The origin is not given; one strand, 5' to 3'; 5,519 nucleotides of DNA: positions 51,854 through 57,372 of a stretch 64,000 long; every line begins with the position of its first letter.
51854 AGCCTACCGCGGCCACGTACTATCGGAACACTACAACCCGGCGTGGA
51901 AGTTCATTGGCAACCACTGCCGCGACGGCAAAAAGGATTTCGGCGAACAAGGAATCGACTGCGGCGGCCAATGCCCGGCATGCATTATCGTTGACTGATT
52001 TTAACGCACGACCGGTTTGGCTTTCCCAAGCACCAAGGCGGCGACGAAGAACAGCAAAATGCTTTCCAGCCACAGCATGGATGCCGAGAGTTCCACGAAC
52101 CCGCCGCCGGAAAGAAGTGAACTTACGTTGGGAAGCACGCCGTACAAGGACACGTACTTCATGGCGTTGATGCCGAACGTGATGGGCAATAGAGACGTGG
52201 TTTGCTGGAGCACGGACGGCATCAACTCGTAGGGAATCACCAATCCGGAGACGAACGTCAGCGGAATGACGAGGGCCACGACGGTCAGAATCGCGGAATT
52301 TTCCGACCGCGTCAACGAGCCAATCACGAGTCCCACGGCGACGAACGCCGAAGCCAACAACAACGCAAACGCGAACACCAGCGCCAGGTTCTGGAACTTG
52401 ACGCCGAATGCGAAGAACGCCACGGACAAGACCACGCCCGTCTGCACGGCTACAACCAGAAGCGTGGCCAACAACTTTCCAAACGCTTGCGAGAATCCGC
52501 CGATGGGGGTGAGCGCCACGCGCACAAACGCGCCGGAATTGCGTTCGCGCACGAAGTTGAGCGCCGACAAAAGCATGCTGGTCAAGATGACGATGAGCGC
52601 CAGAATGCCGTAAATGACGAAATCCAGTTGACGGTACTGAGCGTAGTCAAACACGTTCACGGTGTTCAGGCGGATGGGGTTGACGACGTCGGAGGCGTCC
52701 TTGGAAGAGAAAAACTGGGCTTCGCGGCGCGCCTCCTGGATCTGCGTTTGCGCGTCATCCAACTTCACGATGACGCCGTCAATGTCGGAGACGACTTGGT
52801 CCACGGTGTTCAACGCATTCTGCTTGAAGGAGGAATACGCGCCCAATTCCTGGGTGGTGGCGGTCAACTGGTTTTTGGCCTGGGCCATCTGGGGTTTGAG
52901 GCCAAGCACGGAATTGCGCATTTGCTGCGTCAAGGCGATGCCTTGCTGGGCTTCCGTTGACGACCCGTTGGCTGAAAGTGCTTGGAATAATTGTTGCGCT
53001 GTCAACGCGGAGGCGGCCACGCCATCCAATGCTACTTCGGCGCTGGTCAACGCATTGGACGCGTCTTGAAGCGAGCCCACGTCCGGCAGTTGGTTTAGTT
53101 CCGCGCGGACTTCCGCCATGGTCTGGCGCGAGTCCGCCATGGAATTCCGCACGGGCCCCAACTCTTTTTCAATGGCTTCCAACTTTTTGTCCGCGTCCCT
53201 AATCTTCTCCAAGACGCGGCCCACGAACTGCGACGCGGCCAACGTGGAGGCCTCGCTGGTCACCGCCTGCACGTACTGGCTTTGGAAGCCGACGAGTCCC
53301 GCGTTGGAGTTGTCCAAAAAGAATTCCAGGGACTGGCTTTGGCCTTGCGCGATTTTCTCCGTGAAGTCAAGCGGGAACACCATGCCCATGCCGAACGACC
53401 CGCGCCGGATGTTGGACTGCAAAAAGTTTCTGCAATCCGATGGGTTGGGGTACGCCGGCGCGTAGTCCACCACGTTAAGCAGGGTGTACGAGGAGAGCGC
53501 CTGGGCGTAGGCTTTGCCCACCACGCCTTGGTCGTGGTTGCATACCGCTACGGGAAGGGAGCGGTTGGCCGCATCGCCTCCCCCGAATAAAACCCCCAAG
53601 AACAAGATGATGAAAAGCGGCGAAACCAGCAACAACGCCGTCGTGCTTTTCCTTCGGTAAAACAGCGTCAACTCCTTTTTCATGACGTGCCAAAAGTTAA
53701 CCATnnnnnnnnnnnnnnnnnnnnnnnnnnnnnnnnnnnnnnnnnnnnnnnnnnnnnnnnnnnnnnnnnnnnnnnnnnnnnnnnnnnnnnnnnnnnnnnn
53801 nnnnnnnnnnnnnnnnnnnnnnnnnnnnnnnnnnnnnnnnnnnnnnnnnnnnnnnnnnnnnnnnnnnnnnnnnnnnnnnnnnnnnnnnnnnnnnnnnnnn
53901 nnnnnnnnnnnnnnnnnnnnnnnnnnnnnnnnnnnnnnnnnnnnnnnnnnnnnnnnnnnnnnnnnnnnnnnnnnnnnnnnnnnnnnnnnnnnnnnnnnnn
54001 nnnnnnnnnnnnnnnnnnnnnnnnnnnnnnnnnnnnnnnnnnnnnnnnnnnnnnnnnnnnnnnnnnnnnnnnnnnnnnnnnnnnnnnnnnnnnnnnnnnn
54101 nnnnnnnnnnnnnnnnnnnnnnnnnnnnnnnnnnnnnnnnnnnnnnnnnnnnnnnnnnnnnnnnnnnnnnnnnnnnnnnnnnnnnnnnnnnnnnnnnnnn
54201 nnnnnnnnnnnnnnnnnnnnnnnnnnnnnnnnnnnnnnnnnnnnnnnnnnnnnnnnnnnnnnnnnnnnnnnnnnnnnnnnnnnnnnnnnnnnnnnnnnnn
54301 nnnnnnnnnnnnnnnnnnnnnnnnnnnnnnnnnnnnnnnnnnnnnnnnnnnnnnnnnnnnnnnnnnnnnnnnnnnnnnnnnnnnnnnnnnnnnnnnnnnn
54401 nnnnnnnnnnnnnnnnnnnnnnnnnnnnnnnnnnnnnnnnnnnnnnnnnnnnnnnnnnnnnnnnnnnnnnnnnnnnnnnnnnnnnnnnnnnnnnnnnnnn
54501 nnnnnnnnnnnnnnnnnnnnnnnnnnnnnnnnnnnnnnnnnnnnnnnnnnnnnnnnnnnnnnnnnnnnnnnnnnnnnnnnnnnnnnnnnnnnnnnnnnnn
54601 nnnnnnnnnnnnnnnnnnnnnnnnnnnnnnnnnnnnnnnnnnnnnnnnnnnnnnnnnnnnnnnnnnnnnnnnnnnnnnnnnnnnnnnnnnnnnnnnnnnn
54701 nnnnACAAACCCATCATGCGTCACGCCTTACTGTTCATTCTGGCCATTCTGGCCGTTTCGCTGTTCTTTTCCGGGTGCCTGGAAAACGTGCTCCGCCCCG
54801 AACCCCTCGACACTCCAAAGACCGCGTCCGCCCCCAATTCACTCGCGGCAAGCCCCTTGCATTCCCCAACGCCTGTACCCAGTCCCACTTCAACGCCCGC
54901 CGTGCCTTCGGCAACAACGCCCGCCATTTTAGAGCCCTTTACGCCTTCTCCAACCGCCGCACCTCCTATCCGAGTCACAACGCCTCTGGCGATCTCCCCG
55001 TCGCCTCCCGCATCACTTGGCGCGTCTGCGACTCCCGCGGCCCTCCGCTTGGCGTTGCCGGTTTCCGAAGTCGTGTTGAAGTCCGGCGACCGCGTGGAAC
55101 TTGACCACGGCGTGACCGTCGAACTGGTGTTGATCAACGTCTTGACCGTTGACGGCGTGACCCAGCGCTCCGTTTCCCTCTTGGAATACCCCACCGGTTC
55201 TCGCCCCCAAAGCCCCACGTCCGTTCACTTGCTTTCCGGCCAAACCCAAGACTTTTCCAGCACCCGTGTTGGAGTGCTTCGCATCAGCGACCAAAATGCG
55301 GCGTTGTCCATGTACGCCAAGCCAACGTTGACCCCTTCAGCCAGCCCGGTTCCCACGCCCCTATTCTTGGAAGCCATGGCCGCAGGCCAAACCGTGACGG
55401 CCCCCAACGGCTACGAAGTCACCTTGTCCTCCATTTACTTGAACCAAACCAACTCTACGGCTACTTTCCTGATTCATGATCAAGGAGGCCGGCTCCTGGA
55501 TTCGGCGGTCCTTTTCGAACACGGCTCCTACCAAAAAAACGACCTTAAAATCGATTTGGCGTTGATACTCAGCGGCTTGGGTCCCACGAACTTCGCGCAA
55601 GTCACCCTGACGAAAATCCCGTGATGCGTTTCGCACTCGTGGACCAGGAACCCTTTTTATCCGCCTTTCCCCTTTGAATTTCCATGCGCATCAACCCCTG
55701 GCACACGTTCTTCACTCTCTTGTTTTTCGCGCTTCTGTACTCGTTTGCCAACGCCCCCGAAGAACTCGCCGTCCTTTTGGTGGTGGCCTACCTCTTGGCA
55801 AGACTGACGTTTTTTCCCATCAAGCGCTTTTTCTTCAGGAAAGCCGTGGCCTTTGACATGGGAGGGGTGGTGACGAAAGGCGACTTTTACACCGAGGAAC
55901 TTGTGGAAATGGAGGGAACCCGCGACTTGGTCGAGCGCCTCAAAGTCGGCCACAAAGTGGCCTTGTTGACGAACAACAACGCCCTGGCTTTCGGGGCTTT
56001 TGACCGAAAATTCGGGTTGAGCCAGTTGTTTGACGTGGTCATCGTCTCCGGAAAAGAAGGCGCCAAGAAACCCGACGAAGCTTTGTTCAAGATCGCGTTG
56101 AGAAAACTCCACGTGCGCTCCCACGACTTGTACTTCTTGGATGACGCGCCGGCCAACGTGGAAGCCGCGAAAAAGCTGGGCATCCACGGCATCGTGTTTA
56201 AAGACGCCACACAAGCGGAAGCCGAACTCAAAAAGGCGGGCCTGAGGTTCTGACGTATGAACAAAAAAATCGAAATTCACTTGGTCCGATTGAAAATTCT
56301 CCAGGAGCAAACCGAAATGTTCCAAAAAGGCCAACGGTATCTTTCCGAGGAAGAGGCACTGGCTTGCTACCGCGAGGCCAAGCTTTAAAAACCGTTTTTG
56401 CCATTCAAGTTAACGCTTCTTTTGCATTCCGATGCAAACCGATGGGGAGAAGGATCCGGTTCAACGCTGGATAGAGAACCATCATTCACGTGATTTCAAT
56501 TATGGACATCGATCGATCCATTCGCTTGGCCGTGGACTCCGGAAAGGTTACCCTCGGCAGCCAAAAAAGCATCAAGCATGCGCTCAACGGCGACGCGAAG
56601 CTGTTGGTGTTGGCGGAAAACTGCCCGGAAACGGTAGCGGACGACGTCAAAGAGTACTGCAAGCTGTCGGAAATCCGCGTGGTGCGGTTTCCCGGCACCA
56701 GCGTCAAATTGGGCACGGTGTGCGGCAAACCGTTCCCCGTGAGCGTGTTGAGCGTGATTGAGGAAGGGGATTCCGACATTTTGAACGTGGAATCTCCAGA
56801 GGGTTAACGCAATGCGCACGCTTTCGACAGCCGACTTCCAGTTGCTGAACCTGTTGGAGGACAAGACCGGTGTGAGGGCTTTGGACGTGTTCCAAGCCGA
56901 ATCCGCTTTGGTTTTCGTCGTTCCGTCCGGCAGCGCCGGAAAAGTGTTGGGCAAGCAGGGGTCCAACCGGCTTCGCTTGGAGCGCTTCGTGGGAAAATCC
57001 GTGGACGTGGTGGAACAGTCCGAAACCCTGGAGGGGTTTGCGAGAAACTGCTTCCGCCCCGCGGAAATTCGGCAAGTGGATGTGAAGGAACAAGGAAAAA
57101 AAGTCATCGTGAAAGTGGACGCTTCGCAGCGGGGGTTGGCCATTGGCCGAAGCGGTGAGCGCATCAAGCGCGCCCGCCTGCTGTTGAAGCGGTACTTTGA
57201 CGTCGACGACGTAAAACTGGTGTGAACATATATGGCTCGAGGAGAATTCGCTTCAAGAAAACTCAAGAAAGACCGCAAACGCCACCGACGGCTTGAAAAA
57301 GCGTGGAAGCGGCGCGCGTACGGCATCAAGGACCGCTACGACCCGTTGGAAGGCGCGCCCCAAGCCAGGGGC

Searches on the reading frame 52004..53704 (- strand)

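Call 93: search_protein_families(library=pfam, proteins=[window:52004-53704:-], max_evalue=0.00001)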
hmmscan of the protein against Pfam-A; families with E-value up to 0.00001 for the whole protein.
window:52004-53704:- (567 aa): 3 families
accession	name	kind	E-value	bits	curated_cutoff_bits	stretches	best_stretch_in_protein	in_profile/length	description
PF12698.13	ABC2_membrane_3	-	3.5e-34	118.9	31.6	2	267-557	94-347/347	ABC-2 family transporter protein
PF01061.29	ABC2_membrane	-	5.3e-25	88.6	26.9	1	351-517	36-208/211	ABC-2 type transporter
PF12679.13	ABC2_membrane_2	-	2.2e-07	30.9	27.2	1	289-531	32-249/283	ABC-2 family transporter protein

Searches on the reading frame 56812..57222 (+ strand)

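Call 72: search_protein_families(library=pfam, proteins=[window:56812-57222:+], max_evalue=0.01)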
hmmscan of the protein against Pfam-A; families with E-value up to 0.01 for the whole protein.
window:56812-57222:+ (137 aa): 4 families
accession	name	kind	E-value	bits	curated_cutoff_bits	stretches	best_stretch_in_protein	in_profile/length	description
PF07650.23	KH_2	-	2e-12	47.2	22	1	76-130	6-59/78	KH domain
PF13184.12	KH_5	-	1e-09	38.8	27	1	31-90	3-68/69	NusA-like KH domain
PF00013.35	KH_1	-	1.4e-07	31.6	21.5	1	35-70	4-40/66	KH domain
PF13083.13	KH_KhpA-B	-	3.3e-05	24.2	32.1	1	72-128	3-61/73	KhpA/KhpB, KH domain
